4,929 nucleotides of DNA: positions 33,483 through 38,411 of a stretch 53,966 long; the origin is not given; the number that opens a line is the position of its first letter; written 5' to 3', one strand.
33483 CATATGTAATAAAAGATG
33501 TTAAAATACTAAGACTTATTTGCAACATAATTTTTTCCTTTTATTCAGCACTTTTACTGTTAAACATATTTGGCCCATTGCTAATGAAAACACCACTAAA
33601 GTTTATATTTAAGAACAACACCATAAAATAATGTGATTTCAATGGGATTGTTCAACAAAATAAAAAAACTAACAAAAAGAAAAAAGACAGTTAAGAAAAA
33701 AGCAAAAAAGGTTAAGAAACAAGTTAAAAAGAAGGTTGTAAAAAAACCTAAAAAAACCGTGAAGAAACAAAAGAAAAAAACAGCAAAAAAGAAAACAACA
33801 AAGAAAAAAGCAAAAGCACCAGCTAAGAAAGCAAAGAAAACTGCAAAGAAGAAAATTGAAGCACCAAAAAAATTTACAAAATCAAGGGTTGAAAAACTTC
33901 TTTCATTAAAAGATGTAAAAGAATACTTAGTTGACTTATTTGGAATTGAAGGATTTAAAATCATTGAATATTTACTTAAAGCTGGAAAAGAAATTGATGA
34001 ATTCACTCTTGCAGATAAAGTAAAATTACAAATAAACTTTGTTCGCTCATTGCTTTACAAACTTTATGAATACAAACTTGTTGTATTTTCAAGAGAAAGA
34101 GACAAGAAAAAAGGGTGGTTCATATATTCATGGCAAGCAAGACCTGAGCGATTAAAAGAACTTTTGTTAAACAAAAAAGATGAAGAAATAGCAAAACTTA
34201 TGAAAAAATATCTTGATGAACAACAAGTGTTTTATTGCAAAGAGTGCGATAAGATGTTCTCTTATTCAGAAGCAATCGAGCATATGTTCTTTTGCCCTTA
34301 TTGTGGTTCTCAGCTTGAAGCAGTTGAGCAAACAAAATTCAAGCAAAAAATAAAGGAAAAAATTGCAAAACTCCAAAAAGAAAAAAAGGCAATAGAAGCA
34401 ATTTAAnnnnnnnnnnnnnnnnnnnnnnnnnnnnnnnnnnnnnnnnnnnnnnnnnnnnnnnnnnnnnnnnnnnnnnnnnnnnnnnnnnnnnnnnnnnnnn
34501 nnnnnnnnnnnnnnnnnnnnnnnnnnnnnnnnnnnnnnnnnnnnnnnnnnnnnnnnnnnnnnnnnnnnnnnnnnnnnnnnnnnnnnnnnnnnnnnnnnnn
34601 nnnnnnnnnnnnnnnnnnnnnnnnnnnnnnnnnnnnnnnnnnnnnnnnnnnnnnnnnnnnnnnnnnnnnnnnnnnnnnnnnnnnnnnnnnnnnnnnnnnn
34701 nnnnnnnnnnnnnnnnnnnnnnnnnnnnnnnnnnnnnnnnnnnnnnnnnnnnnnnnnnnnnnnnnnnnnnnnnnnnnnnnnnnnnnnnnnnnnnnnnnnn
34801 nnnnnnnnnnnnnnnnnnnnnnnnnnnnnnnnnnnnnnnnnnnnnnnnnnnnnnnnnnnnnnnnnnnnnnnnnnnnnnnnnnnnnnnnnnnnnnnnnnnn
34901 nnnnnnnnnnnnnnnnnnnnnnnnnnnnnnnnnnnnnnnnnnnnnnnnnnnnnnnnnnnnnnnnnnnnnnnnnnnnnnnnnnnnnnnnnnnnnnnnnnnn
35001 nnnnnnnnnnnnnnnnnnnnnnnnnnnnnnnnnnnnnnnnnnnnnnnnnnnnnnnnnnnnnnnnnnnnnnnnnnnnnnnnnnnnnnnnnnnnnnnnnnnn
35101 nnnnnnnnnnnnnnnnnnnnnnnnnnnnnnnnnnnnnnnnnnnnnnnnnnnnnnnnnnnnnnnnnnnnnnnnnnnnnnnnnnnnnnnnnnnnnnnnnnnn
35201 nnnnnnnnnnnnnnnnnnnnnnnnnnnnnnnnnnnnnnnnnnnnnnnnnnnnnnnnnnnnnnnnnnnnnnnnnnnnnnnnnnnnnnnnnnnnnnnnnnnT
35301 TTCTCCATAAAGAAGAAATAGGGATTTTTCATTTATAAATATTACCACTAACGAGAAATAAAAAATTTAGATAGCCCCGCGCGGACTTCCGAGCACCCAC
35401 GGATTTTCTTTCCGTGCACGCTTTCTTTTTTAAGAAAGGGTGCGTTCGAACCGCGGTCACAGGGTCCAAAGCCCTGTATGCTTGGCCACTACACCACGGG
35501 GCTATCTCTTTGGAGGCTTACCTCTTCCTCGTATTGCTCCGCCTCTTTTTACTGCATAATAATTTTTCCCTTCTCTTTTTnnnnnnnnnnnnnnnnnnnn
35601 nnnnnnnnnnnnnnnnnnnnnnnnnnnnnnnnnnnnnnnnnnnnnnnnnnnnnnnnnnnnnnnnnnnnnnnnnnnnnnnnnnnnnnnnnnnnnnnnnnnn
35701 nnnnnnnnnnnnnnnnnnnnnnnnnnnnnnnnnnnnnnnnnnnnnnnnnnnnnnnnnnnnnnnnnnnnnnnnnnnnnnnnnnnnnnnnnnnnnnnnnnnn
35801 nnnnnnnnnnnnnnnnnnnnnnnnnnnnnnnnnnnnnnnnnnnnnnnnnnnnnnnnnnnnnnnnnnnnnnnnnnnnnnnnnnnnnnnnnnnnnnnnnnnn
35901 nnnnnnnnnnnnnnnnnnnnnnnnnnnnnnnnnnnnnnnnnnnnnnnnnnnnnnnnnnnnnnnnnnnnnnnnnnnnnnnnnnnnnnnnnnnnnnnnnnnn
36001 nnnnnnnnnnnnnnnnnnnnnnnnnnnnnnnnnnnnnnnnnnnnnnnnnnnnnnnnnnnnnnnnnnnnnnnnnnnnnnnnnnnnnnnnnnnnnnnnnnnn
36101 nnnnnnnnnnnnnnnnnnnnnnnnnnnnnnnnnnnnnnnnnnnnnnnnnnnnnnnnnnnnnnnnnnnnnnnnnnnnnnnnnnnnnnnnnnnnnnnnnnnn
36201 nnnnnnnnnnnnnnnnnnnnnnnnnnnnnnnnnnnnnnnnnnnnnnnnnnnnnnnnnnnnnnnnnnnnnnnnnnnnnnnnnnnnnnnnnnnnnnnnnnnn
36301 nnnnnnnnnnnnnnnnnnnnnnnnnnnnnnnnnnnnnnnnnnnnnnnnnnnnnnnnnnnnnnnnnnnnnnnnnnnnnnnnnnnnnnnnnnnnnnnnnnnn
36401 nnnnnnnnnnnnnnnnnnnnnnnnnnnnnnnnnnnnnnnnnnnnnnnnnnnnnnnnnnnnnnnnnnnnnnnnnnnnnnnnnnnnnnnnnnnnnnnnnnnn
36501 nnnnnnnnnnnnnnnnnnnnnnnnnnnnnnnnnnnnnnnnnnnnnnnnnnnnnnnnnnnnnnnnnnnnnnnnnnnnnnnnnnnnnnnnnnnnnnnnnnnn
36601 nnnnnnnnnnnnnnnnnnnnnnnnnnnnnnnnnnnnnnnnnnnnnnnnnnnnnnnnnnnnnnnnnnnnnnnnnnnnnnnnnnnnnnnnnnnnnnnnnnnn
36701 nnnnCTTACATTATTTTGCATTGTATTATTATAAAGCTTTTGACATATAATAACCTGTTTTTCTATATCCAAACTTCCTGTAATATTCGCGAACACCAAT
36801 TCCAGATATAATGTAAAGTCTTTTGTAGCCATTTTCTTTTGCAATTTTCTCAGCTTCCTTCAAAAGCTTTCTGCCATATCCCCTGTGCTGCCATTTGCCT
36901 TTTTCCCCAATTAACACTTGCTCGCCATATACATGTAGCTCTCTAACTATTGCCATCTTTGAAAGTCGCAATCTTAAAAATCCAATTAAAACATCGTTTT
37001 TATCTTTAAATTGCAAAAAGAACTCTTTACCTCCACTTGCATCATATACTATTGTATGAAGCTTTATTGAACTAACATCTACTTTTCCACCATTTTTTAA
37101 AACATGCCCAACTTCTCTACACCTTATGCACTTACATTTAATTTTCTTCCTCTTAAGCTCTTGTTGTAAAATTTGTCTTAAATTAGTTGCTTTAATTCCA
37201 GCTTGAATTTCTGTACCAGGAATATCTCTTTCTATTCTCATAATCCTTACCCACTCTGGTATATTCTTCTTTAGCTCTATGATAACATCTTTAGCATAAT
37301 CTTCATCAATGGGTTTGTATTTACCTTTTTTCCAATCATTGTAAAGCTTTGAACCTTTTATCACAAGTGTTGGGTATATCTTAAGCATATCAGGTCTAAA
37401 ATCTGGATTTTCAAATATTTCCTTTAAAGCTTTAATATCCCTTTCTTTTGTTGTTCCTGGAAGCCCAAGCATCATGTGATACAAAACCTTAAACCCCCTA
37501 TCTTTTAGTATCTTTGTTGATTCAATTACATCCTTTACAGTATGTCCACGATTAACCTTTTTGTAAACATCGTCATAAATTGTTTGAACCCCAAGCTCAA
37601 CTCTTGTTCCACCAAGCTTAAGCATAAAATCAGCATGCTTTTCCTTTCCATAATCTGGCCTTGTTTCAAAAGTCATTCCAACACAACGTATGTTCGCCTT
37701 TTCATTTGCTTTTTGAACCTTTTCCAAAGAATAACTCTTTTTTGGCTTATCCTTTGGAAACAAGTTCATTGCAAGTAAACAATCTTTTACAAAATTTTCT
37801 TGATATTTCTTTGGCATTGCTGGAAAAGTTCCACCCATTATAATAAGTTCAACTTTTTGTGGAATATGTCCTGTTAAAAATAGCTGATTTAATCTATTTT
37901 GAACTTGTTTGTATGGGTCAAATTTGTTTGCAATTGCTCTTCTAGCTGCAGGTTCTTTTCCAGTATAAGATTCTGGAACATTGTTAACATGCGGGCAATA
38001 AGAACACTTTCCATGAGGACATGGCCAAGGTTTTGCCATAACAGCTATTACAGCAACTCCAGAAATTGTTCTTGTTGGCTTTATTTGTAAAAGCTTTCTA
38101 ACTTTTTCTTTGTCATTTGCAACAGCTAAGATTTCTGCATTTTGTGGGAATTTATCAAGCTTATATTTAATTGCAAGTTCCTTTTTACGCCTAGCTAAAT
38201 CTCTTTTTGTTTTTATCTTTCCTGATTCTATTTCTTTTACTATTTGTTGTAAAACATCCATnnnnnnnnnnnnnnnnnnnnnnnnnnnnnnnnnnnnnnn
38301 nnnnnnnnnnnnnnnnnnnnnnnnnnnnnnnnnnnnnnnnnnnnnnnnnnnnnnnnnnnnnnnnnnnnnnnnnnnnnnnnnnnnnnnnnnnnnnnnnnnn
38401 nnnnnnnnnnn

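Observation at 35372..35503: tRNA-Gln(UUG) with only a T-loop (59/60) intron and a canonical-geometry BHB built on the T stem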

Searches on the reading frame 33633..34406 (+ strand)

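Call 11: search_protein_families(library=ncbifam, proteins=[window:33633-34406:+])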
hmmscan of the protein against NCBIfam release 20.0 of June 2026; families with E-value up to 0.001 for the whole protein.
window:33633-34406:+ (257 aa): 2 families
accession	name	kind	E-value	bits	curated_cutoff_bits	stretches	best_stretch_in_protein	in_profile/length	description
NF004910.0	PRK06266.1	equivalog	6.7e-36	123.2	180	1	81-252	3-177/185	transcription initiation factor E subunit alpha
TIGR00373.1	TIGR00373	equivalog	5.2e-31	107.3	149.5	1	95-249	4-159/162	transcription factor E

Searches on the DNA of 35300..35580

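Call 5: search_rna_families(source=window, start=35300, end=35580, threshold=evalue, max_evalue=10, show_alignments=5)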
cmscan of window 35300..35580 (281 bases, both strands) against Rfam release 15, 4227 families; matches with E-value up to 10: 1.
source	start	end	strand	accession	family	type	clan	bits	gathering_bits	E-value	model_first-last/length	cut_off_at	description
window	35448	35503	-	RF00005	tRNA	Gene; tRNA;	CL00001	22.9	29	0.013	1-71/71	no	tRNA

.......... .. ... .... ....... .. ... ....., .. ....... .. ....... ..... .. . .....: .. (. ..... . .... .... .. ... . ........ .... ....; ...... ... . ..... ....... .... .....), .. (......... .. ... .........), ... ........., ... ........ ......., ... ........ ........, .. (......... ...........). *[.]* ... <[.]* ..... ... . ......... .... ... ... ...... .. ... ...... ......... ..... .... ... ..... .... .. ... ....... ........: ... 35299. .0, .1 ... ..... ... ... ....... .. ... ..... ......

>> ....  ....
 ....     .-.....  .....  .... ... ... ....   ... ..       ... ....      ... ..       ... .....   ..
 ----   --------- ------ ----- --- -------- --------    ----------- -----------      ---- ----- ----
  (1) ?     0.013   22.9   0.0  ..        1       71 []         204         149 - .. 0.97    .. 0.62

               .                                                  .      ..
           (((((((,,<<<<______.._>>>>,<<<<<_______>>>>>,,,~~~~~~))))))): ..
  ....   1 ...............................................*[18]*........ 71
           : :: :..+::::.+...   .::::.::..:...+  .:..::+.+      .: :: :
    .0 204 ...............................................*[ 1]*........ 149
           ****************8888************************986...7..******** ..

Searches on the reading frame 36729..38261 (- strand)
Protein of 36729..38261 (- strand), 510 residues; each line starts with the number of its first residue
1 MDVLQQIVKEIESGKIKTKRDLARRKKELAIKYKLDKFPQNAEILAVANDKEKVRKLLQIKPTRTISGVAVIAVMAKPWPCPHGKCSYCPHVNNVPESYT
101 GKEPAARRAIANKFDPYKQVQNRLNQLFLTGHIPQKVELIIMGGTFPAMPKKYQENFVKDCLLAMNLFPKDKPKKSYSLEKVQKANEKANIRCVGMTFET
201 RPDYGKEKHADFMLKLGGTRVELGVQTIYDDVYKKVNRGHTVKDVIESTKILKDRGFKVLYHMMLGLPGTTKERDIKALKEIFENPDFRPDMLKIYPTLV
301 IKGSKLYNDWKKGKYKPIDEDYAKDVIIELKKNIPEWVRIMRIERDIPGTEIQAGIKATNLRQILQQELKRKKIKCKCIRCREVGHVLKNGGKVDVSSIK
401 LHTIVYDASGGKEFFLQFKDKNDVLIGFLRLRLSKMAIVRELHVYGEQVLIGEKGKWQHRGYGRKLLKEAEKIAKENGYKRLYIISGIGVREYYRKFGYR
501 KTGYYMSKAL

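Call 10: find_related_loci(query=window:36729-38261:-, collection=genome_contigs, flank=10000)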
Query window:36729-38261:- (510 aa) in genome_contigs; peptide patterns used: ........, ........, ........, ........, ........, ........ (x = any residue, [..] = any of these).
38 stretches matched a pattern; 7 encode a relative of the query (tblastn E <= 1e-3); 7 distinct loci.
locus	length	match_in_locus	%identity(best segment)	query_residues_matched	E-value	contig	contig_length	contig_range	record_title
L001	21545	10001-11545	79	2-510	0e+0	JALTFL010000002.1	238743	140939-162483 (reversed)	MAG: Nanobdellati archaeon isolate S014_metabat2_scaf2bin.107 S014_NODE_1_length_238743_cov_24.341725, whole genome shot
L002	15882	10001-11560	48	3-510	2e-158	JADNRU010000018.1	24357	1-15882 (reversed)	MAG: Nitrosopumilales archaeon isolate NPMR_NP_delta_1 NPMRD1C00018, whole genome shotgun sequence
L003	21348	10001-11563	48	3-510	7e-152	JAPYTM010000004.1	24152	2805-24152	MAG: Nitrosopumilus sp. isolate PW6.metabat2.175 PW6_2840_length_24152_cov_277.347678, whole genome shotgun sequence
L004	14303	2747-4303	49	4-510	4e-148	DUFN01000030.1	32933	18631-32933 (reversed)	MAG TPA_asm: Nanoarchaeota archaeon isolate UBA10117 contig_13512, whole genome shotgun sequence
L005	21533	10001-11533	47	22-507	7e-144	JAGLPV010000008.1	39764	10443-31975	MAG: Candidatus Aenigmatarchaeota archaeon isolate RS_8_22 ROV157_8.bin.22.fa_8, whole genome shotgun sequence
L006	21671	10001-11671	43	1-510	1e-136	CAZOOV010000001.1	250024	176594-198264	MAG TPA_asm: uncultured Methanosarcinales archaeon isolate binchicken_co141_553 genome assembly, contig: NODE_49_length_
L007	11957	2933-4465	83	2-510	0e+0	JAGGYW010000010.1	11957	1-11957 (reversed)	MAG: Nanoarchaeota archaeon isolate AUK188 PB_MBMC_142_c_000000000023, whole genome shotgun sequence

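Call 11: search_protein_families(library=ncbifam, proteins=[window:36729-38261:-])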
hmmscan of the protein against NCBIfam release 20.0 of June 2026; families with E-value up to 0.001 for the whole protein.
window:36729-38261:- (510 aa): 19 families
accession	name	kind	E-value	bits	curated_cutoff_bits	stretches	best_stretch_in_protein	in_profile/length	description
TIGR01211.1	ELP3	subfamily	1.4e-208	693.7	350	1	7-510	2-522/522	tRNA uridine(34) 5-carboxymethylaminomethyl modification radical SAM/GNAT enzyme Elp3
TIGR01212.1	TIGR01212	equivalog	1.5e-27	96.5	180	1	192-364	108-281/302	tRNA modification radical SAM protein MnmL/YtqA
NF006060.0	PRK08207.1-3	equivalog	2.4e-10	39.8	653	1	200-314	248-360/477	coproporphyrinogen III oxidase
NF006067.1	PRK08208.1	equivalog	3.5e-10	39.4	380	1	184-309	115-238/427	STM4012 family radical SAM protein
TIGR03994.1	rSAM_HemZ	equivalog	8.5e-10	38.3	321.4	1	194-317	173-293/401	coproporphyrinogen dehydrogenase HemZ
TIGR00539.1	hemN_rel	equivalog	9.2e-10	38.1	205.4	1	194-321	87-209/361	radical SAM family heme chaperone HemW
TIGR04013.1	B12_SAM_MJ_1487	hypoth_equivalog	1.1e-09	37.7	251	1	199-282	246-330/382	TIGR04013 family B12-binding domain/radical SAM domain-containing protein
TIGR04107.1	rSAM_HutW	equivalog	4.9e-08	32.2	400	1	196-319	130-251/419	heme anaerobic degradation radical SAM methyltransferase ChuW/HutW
TIGR01210.1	TIGR01210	equivalog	2.9e-06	26.8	212.15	1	187-317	99-229/313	archaeosine biosynthesis radical SAM protein RaSEA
NF004567.0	PRK05904.1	equivalog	2.9e-06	26.7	355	1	194-278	90-174/353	coproporphyrinogen III oxidase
TIGR00538.1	hemN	equivalog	6e-06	25.3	324.95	1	195-294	139-236/454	oxygen-independent coproporphyrinogen III oxidase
NF005133.0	PRK06582.1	equivalog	1.2e-05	24.6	597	1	194-323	98-224/390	coproporphyrinogen III oxidase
NF006066.0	PRK08207.2-5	equivalog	3e-05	22.8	1117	1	201-307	289-393/518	coproporphyrinogen III oxidase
NF006064.0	PRK08207.2-2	equivalog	3.5e-05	23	504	1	195-319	237-358/465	coproporphyrinogen III oxidase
NF006065.0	PRK08207.2-4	equivalog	6e-05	22.2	922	1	187-326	255-392/484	coproporphyrinogen III oxidase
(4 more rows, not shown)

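Call 56: find_encoding_contigs(protein=window:36729-38261:-, flank=3000, max_places=4)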
Protein window:36729-38261:- (510 aa): 2 contigs read that carry it; 2 places shown.
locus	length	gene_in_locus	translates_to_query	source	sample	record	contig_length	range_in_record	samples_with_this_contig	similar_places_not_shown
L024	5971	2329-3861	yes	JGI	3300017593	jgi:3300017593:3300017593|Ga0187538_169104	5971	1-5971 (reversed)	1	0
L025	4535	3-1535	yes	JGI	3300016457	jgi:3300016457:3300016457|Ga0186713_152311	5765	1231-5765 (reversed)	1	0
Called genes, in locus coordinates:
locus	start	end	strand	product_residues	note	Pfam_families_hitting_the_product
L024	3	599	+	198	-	?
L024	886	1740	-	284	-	PF01972:SDH_protease (weak), PF00574:CLP_protease (faint), PF25145:NfeD1b_N (weak), PF01343:Peptidase_S49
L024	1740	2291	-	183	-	PF06271:RDD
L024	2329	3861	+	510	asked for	PF23613:ELP3_N, PF04055:Radical_SAM, PF16199:Radical_SAM_C, PF00583:Acetyltransf_1, PF13508:Acetyltransf_7 (faint), PF13673:Acetyltransf_10 (weak)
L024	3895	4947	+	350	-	PF00571:CBS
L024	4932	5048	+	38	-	-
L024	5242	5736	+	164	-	-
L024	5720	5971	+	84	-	?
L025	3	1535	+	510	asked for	PF23613:ELP3_N, PF04055:Radical_SAM, PF16199:Radical_SAM_C, PF00583:Acetyltransf_1, PF13508:Acetyltransf_7 (faint), PF13673:Acetyltransf_10 (weak)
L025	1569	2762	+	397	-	PF00571:CBS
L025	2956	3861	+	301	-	-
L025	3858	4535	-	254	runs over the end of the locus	PF02002:TFIIE_alpha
